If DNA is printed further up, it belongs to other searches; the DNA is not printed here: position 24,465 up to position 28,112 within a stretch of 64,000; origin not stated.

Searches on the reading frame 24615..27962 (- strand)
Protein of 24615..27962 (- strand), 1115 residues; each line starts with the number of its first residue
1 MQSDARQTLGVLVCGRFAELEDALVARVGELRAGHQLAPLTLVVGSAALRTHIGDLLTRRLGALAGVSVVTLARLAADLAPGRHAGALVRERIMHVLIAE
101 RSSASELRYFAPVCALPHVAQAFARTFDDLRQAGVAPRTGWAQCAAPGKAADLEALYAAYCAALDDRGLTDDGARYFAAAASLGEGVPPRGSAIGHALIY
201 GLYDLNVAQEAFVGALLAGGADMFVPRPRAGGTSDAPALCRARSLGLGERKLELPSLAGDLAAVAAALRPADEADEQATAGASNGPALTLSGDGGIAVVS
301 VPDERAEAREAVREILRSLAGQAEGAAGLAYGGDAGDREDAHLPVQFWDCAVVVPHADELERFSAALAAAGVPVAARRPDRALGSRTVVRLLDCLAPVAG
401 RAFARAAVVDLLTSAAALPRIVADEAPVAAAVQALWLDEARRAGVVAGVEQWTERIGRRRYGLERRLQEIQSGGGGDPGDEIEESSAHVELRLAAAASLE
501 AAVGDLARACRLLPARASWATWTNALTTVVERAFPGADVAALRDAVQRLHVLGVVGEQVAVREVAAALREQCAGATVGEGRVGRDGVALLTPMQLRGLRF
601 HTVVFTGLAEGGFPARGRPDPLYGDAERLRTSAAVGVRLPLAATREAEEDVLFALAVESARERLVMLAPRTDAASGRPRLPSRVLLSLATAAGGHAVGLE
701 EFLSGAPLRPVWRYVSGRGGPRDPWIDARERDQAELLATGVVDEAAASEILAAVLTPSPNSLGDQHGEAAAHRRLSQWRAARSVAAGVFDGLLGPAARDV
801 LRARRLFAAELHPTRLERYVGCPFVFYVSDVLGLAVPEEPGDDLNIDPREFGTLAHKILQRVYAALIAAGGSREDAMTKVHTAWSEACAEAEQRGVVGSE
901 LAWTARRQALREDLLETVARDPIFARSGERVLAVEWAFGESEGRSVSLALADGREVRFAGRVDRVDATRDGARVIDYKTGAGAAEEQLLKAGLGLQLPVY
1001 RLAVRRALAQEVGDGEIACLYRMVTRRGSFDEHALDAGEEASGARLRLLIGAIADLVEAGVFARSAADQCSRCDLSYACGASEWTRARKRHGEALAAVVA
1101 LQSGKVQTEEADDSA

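Call 68: search_protein_families(library=pfam, proteins=[window:24615-27962:-], max_evalue=0.00001)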
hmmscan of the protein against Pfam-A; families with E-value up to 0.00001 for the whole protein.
window:24615-27962:- (1115 aa): 1 family
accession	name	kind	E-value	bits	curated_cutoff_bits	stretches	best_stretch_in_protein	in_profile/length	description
PF12705.13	PDDEXK_1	-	2.2e-35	123.2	22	1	813-1079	4-246/247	PD-(D/E)XK nuclease superfamily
